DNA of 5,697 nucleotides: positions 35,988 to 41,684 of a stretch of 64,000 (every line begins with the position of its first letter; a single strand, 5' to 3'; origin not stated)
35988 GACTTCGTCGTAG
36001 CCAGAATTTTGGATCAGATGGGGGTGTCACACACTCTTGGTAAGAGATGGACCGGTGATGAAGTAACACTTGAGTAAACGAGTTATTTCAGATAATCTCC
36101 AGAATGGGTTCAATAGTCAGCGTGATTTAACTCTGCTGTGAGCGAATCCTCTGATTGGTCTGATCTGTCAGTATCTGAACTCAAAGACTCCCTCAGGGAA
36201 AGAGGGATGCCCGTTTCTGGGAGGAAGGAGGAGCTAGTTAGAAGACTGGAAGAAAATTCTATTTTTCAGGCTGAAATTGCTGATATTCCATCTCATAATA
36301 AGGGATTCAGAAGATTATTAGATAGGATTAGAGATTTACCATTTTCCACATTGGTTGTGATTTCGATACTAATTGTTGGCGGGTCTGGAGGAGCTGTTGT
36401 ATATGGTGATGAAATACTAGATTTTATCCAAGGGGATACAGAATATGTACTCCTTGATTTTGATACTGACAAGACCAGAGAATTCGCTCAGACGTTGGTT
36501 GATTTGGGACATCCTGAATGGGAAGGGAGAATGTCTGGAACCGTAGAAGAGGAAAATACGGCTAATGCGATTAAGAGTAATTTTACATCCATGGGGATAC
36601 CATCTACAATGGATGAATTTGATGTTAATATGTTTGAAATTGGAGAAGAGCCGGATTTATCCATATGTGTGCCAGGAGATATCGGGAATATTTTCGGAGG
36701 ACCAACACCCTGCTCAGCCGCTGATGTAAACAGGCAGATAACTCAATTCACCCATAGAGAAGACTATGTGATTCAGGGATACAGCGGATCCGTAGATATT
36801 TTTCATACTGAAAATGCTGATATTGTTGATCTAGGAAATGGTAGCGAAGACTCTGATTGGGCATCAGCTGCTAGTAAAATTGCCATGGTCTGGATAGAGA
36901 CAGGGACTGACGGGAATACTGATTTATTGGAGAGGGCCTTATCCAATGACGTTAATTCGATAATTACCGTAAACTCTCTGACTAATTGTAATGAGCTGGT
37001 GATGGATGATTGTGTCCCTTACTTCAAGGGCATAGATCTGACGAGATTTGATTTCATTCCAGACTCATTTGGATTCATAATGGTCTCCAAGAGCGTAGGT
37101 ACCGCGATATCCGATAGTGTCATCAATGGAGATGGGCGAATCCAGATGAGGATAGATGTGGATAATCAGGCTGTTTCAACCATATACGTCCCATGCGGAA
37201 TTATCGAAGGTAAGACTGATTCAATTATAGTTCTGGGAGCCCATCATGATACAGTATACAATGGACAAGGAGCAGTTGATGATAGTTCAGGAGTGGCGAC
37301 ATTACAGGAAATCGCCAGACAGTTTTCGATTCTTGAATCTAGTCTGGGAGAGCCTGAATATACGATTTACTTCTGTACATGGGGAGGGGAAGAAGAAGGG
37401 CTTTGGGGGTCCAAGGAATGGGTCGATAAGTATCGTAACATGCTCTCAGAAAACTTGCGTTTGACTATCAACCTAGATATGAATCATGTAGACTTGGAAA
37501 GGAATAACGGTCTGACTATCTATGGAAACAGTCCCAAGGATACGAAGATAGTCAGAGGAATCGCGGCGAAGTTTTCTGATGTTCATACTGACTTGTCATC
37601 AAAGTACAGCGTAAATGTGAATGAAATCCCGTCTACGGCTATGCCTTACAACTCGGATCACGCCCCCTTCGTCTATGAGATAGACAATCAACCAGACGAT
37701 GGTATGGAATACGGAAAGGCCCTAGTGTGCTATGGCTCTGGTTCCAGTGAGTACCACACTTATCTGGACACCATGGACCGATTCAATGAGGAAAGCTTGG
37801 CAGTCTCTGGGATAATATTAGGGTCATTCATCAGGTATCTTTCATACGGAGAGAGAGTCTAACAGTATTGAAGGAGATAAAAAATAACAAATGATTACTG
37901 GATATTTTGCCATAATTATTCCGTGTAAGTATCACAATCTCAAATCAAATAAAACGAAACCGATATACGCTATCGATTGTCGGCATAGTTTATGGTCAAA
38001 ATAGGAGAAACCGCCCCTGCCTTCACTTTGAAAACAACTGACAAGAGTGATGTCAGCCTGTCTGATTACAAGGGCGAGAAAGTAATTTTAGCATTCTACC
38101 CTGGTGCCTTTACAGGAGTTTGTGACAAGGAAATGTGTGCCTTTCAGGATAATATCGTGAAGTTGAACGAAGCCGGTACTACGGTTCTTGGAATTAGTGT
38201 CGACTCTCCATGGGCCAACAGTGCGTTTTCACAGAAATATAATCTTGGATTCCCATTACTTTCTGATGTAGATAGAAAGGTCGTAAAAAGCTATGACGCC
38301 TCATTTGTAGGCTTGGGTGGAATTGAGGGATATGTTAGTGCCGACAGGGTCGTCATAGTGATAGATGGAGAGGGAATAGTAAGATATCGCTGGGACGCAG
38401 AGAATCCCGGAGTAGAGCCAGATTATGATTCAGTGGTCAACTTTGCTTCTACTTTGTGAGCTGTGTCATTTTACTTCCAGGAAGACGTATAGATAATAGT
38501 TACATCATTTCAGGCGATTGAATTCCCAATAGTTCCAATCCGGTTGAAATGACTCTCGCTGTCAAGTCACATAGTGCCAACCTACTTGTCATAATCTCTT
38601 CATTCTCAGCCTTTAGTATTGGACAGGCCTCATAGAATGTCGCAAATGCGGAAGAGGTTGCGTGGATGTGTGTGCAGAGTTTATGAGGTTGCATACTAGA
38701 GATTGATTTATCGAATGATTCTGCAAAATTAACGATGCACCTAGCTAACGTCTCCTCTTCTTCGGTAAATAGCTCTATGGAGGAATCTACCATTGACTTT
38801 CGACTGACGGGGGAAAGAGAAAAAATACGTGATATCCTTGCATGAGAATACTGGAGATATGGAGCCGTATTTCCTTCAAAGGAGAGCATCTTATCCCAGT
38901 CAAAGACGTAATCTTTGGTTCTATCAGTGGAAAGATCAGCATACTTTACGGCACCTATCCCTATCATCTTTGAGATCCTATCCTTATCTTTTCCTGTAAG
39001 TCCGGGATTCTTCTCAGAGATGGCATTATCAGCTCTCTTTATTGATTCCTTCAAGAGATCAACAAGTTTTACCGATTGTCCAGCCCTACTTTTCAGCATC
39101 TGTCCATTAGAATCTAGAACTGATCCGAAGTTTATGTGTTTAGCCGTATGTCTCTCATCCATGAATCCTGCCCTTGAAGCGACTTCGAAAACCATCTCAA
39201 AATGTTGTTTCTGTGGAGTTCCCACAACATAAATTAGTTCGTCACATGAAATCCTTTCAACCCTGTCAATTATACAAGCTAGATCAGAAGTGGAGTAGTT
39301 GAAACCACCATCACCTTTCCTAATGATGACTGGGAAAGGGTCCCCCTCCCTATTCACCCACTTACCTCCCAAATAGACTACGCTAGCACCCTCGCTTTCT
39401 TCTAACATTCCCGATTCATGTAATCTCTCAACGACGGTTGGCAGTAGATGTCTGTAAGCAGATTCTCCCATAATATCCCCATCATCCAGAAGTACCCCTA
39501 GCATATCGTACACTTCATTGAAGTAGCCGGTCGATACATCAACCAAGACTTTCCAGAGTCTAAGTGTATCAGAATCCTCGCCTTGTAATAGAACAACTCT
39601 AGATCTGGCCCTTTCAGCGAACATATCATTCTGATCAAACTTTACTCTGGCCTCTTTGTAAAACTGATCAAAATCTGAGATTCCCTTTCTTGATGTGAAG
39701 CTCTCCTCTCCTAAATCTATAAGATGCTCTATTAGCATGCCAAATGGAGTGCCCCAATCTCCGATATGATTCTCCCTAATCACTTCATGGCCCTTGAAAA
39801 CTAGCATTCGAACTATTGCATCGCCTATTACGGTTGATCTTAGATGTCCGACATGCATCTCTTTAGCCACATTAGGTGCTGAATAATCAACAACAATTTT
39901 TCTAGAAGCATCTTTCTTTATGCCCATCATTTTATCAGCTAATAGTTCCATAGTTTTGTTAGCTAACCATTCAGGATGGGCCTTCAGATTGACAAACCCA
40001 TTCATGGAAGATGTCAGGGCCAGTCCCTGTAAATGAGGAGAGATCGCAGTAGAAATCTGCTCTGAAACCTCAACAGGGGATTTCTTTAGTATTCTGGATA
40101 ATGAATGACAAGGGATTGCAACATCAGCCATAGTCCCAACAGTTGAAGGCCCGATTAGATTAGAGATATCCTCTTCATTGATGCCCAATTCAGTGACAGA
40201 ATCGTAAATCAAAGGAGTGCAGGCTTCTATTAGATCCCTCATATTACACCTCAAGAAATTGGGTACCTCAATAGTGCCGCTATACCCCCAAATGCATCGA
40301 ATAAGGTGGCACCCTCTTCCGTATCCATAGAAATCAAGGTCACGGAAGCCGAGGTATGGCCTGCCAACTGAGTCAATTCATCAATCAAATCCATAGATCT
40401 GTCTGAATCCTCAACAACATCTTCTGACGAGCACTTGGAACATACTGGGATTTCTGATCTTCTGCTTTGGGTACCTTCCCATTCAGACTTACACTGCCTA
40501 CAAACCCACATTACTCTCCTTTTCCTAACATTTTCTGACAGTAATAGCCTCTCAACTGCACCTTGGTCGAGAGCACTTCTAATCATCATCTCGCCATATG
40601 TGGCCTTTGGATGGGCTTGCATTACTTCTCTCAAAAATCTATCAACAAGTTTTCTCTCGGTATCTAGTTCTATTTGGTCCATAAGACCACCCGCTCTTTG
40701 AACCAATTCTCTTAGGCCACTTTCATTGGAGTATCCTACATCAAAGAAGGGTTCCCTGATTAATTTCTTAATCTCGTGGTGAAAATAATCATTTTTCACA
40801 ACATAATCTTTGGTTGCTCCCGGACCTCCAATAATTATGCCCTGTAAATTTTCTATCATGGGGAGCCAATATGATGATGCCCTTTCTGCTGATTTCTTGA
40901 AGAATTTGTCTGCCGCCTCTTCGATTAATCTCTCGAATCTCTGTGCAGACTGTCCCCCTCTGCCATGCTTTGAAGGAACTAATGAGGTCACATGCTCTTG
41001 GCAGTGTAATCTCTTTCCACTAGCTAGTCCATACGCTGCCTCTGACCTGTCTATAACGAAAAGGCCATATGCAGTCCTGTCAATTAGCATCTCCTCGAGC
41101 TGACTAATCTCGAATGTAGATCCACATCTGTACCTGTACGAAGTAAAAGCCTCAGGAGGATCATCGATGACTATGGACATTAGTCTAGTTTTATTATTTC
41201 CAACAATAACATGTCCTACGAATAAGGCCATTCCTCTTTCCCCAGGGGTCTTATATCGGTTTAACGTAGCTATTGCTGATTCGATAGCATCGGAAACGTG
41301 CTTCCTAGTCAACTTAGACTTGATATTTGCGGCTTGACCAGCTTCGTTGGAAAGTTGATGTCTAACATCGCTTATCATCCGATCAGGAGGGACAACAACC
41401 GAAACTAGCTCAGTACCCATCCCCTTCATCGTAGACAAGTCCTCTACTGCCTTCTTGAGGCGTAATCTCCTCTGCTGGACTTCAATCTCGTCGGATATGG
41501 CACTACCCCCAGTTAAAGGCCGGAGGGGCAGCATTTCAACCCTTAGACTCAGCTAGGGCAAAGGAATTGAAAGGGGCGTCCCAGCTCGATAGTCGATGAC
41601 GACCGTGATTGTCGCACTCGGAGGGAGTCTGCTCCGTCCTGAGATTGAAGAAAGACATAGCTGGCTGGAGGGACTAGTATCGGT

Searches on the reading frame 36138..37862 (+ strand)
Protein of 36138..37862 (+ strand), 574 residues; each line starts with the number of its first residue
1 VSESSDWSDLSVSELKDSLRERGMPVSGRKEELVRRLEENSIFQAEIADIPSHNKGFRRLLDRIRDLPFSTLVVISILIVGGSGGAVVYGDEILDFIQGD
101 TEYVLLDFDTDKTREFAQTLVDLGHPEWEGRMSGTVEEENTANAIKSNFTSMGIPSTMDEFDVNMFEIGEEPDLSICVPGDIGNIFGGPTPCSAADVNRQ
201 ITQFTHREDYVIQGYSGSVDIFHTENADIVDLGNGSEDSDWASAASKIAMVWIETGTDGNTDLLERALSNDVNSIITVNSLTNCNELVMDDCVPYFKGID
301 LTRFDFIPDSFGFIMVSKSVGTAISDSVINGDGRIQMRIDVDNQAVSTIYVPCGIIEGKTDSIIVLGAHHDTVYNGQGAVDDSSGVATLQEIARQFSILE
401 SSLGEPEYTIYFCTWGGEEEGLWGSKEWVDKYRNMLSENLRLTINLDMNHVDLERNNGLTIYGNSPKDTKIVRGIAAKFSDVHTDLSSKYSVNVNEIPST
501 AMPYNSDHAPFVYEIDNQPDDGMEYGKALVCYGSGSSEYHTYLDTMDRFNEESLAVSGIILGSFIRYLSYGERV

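Call 19: search_protein_families(library=pfam, proteins=[window:36138-37862:+], max_evalue=0.0001)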
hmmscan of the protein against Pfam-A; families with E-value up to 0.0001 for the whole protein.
window:36138-37862:+ (574 aa): 2 families
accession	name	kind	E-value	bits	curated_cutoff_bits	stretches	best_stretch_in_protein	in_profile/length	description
PF04389.22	Peptidase_M28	-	9.1e-27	94.5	21.3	1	355-558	5-186/193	Peptidase family M28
PF02037.33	SAP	-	2.6e-11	43.3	23.9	1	7-39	2-34/37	SAP domain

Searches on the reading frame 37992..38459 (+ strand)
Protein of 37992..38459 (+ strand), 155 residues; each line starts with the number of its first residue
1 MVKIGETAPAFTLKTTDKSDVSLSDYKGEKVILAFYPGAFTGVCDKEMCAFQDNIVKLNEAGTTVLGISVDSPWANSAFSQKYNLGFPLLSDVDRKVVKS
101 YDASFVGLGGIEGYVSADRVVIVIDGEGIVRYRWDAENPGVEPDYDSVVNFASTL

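Call 19: search_protein_families(library=pfam, proteins=[window:37992-38459:+], max_evalue=0.0001)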
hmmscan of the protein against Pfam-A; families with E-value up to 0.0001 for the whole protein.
window:37992-38459:+ (155 aa): 2 families
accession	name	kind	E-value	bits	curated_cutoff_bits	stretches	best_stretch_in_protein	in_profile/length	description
PF00578.27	AhpC-TSA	-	9.1e-36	123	26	1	4-132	1-123/124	AhpC/TSA family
PF08534.16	Redoxin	-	5.1e-24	85.2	26.6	1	4-148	2-147/148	Redoxin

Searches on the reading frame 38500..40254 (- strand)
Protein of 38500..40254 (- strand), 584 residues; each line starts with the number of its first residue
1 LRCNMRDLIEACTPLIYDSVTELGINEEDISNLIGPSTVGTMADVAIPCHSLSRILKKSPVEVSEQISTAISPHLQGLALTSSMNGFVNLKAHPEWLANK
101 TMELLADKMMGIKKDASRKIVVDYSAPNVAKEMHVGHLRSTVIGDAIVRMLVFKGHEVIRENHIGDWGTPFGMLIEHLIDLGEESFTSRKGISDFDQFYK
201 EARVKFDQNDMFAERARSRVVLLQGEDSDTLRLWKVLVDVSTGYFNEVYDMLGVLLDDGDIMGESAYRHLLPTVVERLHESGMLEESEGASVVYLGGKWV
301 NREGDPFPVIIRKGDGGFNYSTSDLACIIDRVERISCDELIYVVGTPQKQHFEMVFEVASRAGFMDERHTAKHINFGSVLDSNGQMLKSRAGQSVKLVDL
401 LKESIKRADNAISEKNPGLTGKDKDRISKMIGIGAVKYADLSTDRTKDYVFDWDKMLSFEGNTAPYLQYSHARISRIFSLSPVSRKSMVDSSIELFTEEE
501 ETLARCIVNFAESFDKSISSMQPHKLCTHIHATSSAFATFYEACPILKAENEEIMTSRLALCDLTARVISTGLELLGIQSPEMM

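Call 19: search_protein_families(library=pfam, proteins=[window:38500-40254:-], max_evalue=0.0001)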
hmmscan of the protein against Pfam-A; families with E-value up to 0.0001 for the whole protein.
window:38500-40254:- (584 aa): 3 families
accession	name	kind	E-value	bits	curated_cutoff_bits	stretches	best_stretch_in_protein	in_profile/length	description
PF00750.26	tRNA-synt_1d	-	1.1e-113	380.2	23.3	1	104-453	5-349/349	tRNA synthetases class I (R), catalytic domain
PF05746.21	DALR_1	-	2.4e-28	99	22.3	1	467-584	1-117/117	DALR anticodon binding domain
PF00133.28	tRNA-synt_1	-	7.4e-05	22.1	22.7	0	113-206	19-111/414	tRNA synthetases class I (I, L, M and V)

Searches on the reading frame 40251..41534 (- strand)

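Call 19: search_protein_families(library=pfam, proteins=[window:40251-41534:-], max_evalue=0.0001)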
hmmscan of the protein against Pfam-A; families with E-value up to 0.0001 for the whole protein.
window:40251-41534:- (427 aa): 5 families
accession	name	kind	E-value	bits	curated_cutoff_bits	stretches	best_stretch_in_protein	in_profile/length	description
PF03464.20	eRF1_2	-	2.2e-34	119.1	27.1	1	156-281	2-127/133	eRF1 domain 2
PF03465.20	eRF1_3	-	6.2e-22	78.5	25.8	1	292-426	3-106/106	eRF1 domain 3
PF03463.20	eRF1_1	-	2.8e-15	56.9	23.8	1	28-150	2-123/123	eRF1 domain 1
PF18859.6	acVLRF1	-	1e-12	48.8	27.1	1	159-281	5-124/130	Actinobacteria/chloroflexi VLRF1 release factor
PF18854.6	baeRF_family10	-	2.9e-09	37.8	27.1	1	143-243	3-105/143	Bacterial archaeo-eukaryotic release factor family 10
